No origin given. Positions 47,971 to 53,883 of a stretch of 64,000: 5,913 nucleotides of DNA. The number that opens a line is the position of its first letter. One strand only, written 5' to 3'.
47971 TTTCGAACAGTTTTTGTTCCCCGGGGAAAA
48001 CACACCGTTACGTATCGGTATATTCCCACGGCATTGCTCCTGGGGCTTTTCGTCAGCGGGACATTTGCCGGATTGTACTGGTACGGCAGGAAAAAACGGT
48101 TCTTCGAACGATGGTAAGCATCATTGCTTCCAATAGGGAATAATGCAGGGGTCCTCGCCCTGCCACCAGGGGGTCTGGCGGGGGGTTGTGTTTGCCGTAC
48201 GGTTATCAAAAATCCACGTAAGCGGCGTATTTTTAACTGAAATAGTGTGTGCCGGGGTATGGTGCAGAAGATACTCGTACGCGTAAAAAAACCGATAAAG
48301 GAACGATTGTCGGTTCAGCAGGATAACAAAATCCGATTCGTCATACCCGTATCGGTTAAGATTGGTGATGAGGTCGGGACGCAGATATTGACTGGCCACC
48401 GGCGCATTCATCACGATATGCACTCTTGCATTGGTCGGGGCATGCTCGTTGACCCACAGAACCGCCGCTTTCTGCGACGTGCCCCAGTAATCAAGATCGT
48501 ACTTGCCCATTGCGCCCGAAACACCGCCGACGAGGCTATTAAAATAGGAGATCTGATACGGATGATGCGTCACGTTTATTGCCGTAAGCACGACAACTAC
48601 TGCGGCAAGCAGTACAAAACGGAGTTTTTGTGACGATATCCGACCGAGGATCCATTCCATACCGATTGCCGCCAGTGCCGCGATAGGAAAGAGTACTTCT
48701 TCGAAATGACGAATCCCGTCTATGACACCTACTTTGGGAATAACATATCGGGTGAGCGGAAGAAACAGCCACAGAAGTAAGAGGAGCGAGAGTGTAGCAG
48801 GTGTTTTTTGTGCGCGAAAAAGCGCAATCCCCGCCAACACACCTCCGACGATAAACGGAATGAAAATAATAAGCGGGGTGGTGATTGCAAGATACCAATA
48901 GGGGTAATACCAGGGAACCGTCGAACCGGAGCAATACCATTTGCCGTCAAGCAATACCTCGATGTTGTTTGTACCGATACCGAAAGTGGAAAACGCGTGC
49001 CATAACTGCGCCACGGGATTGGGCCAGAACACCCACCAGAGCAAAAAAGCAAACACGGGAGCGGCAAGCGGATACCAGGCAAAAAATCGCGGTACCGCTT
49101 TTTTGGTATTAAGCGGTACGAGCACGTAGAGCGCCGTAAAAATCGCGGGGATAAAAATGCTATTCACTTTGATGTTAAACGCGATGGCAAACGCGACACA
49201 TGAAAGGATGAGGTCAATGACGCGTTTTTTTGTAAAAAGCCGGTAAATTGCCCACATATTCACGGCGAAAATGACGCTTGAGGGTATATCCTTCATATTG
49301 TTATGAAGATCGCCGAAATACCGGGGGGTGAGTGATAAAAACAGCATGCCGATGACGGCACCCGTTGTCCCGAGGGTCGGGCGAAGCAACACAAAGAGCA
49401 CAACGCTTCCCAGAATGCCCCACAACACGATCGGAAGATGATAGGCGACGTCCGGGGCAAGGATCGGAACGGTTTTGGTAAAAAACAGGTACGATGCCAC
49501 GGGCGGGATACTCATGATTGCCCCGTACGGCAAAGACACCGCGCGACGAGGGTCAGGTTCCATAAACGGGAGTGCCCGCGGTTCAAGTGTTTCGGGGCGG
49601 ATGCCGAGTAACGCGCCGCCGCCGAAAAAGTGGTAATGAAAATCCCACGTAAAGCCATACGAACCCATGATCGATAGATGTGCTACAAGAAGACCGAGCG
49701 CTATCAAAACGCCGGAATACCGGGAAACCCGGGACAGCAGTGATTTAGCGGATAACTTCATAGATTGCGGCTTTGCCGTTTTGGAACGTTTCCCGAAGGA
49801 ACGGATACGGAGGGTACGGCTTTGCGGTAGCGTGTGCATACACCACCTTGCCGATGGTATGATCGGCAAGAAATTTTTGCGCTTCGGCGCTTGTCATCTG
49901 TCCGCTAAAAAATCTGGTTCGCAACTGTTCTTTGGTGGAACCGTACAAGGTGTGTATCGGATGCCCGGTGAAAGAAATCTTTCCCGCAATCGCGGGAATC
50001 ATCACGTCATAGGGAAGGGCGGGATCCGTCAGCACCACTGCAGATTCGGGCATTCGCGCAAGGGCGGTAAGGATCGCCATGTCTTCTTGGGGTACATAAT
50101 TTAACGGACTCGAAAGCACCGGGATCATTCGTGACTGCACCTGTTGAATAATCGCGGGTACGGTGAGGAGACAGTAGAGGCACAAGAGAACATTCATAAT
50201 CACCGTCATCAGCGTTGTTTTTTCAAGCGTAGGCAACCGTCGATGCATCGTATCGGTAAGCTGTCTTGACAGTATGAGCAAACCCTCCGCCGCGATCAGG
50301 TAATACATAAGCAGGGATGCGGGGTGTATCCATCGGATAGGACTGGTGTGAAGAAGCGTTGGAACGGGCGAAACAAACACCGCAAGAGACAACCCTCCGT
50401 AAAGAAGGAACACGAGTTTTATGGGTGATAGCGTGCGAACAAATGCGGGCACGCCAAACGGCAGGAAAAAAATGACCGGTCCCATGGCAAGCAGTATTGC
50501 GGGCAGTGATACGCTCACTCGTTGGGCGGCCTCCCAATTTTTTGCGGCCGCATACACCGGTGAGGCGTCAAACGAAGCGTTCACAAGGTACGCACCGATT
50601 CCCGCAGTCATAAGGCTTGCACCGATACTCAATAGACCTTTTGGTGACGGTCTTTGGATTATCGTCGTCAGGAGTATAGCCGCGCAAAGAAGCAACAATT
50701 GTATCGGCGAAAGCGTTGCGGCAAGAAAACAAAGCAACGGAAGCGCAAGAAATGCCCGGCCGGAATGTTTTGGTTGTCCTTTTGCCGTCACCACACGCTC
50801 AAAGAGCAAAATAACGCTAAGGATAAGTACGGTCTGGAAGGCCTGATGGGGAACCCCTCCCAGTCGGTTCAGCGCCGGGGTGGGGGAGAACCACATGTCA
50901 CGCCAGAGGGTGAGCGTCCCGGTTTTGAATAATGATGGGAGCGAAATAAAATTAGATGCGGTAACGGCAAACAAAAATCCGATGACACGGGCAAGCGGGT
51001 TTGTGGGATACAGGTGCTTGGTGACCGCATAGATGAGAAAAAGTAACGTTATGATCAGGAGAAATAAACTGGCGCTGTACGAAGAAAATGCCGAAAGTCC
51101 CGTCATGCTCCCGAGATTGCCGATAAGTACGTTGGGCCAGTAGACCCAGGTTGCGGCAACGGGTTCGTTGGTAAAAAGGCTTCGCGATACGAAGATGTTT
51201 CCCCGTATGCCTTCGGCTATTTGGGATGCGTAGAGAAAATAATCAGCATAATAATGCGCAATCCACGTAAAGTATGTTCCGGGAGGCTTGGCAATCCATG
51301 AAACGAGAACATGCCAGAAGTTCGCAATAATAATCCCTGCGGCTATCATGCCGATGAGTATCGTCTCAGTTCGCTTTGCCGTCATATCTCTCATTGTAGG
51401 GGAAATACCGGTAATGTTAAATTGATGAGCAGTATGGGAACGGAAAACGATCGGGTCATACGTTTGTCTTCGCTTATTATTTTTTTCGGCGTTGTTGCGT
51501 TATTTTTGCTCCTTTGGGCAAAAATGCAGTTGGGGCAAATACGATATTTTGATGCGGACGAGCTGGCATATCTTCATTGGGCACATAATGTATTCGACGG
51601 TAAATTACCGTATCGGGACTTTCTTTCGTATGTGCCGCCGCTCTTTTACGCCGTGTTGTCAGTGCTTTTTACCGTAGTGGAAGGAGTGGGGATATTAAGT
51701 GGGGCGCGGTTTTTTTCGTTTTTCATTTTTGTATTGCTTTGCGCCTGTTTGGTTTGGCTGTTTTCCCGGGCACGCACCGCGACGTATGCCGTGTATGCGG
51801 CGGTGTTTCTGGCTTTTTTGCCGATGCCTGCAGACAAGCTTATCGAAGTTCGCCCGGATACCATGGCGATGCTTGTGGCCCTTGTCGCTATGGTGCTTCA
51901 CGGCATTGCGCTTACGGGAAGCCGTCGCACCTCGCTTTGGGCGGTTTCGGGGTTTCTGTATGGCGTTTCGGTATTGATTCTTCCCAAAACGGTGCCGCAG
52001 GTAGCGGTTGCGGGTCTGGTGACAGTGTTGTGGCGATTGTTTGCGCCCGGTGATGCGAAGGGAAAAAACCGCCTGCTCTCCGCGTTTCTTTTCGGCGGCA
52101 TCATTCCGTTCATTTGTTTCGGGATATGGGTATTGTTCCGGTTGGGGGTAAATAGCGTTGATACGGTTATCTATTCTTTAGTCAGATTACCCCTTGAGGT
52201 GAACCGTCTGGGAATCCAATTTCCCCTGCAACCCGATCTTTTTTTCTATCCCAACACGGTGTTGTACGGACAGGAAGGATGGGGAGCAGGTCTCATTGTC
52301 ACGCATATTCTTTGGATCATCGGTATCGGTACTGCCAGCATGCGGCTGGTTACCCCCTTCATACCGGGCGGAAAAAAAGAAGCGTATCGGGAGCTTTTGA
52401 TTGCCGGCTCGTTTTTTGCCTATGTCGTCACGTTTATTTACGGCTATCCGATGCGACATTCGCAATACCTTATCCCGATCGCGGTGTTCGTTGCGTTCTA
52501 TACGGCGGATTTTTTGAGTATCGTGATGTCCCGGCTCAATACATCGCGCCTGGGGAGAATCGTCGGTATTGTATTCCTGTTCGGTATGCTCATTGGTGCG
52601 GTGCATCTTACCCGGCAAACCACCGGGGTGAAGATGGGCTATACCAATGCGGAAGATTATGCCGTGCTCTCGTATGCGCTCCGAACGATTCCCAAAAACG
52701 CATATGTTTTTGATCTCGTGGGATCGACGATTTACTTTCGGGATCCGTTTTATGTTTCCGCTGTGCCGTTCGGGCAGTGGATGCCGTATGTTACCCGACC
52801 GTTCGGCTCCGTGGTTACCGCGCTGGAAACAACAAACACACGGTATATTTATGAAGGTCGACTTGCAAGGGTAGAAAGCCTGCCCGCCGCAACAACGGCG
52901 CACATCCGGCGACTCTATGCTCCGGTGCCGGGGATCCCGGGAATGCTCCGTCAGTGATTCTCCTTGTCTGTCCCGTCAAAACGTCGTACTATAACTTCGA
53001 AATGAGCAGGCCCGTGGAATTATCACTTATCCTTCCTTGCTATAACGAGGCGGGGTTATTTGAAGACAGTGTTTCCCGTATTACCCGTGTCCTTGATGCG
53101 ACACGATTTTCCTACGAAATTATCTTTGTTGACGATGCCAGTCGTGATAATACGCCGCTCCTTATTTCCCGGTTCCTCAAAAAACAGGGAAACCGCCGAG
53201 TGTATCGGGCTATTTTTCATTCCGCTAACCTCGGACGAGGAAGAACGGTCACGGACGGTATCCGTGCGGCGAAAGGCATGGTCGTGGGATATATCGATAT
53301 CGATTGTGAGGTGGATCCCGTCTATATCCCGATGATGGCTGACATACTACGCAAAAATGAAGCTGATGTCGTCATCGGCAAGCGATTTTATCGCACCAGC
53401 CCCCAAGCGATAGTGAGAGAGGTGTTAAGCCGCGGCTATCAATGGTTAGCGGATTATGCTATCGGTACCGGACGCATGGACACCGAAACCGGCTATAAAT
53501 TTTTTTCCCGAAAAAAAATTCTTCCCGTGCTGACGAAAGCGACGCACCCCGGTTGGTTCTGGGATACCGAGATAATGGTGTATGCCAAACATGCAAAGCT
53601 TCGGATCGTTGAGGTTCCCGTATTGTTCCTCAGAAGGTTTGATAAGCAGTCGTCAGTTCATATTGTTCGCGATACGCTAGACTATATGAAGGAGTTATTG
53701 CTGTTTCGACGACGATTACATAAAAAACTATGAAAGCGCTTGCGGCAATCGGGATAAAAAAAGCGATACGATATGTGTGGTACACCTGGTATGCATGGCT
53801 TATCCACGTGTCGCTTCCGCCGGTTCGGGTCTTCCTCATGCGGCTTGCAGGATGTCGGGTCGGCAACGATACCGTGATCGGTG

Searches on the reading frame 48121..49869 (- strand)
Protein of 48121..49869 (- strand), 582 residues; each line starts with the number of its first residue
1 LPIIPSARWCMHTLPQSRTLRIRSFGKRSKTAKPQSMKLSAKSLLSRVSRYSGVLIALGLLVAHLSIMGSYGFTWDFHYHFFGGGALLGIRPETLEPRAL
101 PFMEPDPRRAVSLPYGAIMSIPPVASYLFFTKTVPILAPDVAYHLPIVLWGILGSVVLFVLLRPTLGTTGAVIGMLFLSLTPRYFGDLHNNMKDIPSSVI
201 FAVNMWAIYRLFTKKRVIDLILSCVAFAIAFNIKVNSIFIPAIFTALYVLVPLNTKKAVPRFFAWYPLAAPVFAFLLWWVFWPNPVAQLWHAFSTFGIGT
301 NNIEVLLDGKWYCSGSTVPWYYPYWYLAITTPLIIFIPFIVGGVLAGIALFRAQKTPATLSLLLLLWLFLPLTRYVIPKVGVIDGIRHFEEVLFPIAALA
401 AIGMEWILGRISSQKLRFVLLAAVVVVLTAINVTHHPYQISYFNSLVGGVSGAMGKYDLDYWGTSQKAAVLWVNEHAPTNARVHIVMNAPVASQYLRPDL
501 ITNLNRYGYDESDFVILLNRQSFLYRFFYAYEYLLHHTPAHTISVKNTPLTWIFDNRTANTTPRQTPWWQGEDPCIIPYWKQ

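Call 52: search_protein_families(library=pfam, proteins=[window:48121-49869:-], max_evalue=0.001)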
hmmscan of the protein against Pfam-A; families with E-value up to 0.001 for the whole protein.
window:48121-49869:- (582 aa): 1 family
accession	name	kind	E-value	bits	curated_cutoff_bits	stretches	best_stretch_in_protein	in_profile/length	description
PF13231.12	PMT_2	-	1.1e-11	45.7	26.1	1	122-279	3-160/160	Dolichyl-phosphate-mannose-protein mannosyltransferase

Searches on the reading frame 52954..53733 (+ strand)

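Call 52: search_protein_families(library=pfam, proteins=[window:52954-53733:+], max_evalue=0.001)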
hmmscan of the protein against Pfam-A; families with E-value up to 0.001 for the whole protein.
window:52954-53733:+ (259 aa): 3 families
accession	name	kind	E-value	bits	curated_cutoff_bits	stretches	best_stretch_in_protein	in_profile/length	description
PF00535.33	Glycos_transf_2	-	1.6e-23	83.9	23.3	1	24-165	1-140/168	Glycosyl transferase family 2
PF10111.15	Glyco_tranf_2_2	-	0.00055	19.9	27.3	1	45-130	18-104/276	Glycosyltransferase like family 2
PF13641.12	Glyco_tranf_2_3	-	0.0006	20.3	27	1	23-231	3-214/230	Glycosyltransferase like family 2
